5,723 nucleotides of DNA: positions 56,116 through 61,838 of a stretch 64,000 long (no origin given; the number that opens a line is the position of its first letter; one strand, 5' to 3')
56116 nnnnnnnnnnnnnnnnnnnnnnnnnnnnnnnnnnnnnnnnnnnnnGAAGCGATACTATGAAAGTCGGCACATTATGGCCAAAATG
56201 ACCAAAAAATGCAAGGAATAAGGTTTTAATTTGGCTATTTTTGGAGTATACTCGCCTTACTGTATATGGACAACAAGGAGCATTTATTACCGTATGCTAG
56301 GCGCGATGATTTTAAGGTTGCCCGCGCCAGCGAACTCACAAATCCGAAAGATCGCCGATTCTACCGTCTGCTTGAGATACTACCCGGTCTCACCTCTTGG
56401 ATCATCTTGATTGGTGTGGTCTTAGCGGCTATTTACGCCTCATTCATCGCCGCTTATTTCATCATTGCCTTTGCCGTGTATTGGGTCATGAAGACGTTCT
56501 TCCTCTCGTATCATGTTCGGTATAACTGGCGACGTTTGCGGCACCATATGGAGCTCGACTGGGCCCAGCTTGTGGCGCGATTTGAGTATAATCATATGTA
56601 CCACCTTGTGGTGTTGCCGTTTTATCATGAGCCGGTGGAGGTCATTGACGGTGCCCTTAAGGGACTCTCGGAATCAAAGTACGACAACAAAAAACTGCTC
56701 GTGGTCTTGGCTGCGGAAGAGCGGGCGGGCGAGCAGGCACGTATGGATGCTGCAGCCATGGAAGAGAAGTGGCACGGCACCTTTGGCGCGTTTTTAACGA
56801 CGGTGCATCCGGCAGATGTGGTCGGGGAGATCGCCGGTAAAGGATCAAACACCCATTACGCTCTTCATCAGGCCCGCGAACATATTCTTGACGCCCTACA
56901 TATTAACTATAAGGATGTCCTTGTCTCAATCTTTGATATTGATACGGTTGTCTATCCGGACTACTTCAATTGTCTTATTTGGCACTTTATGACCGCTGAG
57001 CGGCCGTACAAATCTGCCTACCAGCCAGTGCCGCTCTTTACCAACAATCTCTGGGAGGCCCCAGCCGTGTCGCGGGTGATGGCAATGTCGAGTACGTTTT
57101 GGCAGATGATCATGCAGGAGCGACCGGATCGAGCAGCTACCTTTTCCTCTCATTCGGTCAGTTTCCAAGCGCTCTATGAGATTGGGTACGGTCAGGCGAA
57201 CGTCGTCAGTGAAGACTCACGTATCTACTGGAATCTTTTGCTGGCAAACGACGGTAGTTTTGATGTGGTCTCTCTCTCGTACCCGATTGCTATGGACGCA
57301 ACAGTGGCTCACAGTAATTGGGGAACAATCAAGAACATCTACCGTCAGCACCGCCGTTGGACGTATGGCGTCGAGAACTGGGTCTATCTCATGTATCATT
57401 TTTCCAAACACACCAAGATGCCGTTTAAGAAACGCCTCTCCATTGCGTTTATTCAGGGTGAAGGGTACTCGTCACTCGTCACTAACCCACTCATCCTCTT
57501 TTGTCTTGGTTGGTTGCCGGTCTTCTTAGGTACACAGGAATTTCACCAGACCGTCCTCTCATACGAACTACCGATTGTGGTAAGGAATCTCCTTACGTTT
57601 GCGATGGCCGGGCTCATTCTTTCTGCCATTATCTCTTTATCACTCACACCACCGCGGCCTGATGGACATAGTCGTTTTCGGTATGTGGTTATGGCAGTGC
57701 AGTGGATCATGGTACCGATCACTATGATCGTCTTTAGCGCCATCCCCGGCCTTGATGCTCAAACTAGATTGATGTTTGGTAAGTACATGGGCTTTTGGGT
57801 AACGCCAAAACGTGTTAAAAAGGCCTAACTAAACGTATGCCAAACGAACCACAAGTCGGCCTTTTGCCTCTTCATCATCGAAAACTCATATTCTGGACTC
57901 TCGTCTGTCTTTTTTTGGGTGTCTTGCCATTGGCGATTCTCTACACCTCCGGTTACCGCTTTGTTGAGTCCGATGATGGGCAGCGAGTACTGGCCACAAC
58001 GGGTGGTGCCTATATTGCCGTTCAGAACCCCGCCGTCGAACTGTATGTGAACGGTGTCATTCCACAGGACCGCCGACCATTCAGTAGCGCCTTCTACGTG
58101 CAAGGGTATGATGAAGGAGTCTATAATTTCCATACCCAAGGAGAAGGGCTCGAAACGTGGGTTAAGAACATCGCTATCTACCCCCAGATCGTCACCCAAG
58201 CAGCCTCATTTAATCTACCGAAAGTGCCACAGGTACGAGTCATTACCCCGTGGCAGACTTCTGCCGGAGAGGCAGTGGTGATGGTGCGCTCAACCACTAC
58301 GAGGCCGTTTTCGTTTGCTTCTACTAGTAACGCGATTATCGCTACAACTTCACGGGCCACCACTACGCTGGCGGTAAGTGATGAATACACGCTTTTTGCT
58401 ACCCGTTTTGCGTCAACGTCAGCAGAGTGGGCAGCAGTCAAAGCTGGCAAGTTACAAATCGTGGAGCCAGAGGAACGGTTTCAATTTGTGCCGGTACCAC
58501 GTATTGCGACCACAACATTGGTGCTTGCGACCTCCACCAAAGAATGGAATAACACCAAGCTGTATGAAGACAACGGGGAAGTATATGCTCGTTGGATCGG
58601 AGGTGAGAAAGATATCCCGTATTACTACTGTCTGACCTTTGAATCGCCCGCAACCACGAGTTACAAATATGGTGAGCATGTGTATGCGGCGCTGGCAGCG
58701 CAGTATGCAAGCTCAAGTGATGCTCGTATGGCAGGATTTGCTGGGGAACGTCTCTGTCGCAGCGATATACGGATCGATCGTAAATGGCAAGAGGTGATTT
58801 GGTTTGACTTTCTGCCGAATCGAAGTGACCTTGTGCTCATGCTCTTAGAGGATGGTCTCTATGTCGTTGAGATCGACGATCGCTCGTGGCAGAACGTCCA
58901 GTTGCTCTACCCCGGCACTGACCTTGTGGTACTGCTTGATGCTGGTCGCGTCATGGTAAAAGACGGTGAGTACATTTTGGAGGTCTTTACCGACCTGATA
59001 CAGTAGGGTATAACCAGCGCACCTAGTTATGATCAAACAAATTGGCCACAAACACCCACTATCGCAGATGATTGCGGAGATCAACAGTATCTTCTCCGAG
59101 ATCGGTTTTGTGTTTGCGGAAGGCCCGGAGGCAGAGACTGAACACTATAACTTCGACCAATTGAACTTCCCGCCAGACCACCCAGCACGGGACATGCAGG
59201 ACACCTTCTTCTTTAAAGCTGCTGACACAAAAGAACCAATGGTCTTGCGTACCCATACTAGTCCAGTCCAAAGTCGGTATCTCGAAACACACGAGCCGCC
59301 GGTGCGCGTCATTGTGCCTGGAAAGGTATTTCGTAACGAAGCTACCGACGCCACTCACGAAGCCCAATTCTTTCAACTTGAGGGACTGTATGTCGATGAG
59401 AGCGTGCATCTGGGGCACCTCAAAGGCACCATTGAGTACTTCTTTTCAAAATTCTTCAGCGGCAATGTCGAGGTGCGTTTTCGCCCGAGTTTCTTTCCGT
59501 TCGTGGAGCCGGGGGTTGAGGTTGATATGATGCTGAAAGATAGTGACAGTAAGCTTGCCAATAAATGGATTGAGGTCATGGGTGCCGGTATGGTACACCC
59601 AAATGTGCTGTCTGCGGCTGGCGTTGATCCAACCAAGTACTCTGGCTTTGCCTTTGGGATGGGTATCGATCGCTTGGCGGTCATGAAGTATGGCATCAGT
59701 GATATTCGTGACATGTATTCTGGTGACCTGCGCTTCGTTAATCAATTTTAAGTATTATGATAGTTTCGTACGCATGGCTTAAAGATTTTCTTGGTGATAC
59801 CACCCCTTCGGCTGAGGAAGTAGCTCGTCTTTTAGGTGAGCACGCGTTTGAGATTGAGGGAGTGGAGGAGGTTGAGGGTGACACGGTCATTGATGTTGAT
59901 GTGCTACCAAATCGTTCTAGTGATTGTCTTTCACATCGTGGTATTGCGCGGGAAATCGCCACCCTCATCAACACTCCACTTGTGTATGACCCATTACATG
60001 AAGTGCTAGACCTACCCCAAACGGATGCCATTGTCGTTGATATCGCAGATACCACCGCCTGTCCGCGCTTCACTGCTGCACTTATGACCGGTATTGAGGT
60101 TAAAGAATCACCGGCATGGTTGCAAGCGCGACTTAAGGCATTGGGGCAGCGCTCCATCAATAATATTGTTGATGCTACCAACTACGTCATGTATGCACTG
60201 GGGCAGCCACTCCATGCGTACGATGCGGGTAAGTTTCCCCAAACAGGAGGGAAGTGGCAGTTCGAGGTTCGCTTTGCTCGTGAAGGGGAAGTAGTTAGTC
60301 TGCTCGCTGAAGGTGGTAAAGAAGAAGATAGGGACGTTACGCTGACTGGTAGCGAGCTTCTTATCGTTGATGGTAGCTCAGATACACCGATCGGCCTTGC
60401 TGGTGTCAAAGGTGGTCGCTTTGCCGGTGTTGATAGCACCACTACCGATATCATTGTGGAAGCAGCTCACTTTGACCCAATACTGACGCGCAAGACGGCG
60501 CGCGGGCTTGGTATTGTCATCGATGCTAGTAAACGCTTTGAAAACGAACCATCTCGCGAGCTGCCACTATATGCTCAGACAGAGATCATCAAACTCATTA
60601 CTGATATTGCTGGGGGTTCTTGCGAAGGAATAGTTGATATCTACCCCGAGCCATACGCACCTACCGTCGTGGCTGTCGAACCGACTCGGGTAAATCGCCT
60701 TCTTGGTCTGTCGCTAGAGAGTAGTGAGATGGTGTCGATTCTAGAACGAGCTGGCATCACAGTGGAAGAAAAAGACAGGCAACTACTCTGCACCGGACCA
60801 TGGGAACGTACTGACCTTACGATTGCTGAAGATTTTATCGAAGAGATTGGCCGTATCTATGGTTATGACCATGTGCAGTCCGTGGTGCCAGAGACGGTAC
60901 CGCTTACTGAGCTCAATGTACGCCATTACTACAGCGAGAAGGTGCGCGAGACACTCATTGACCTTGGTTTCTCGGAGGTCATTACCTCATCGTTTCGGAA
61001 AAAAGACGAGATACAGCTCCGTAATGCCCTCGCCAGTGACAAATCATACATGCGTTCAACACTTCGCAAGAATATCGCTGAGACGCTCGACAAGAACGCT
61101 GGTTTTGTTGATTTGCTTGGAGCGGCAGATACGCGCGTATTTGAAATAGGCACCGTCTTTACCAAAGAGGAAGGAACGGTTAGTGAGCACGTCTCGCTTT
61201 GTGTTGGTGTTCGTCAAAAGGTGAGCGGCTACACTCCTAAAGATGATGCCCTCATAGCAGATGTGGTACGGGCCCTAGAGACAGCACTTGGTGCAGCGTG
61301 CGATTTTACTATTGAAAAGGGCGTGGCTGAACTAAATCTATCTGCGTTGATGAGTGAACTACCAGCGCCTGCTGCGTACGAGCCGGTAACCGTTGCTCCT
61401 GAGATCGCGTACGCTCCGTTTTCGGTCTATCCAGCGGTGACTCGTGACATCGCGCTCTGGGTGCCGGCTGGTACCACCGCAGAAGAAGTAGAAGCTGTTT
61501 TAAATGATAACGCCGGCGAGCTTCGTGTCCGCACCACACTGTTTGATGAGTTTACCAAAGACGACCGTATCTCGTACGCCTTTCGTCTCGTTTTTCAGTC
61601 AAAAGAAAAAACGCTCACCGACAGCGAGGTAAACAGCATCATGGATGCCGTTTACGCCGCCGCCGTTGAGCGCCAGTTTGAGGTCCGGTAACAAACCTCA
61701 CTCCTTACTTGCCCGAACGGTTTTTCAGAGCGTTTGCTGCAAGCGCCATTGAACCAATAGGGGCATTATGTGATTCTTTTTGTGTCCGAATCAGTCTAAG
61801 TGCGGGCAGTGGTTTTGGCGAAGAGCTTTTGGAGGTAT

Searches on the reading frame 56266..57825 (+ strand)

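Call 99: search_protein_families(library=pfam, proteins=[window:56266-57825:+], max_evalue=0.00001)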
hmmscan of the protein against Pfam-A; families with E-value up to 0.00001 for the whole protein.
window:56266-57825:+ (520 aa): 1 family
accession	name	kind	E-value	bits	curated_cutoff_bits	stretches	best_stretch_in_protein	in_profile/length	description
PF13632.12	Glyco_trans_2_3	-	4.2e-08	33.7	27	1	220-449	2-182/198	Glycosyl transferase family group 2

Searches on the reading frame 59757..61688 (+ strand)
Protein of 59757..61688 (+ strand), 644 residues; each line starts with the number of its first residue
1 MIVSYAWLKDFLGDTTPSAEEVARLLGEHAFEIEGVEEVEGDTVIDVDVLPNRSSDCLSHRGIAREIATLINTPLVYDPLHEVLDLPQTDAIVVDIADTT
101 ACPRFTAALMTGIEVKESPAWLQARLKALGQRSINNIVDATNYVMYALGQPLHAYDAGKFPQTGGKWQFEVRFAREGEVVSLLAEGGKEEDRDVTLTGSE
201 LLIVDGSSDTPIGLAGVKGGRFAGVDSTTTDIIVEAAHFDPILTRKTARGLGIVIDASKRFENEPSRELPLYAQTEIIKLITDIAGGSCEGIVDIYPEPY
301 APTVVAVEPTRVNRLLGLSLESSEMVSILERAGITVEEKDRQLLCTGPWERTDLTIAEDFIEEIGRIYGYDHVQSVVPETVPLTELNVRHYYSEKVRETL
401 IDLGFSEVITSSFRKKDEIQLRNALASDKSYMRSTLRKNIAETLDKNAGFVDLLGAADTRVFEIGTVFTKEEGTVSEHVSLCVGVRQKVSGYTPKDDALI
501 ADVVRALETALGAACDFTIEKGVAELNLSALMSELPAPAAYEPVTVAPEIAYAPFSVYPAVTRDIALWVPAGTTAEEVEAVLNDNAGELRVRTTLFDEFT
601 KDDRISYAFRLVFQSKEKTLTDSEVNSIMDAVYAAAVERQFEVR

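Call 99: search_protein_families(library=pfam, proteins=[window:59757-61688:+], max_evalue=0.00001)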
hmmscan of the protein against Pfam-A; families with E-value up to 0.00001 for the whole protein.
window:59757-61688:+ (644 aa): 4 families
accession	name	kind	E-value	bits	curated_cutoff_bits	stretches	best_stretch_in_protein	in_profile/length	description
PF03483.22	B3_4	-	2.6e-45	154.6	29.3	1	101-286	1-174/174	B3/4 domain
PF03147.19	FDX-ACB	-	2.2e-20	73.3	31.1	1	556-639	1-88/94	Ferredoxin-fold anticodon binding domain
PF03484.21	B5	-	4.2e-20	72.1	28.6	1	306-370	2-67/67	tRNA synthetase B5 domain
PF17759.6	tRNA_synthFbeta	-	1.7e-13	50.9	22.4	1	378-512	6-155/214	Phenylalanyl tRNA synthetase beta chain CLM domain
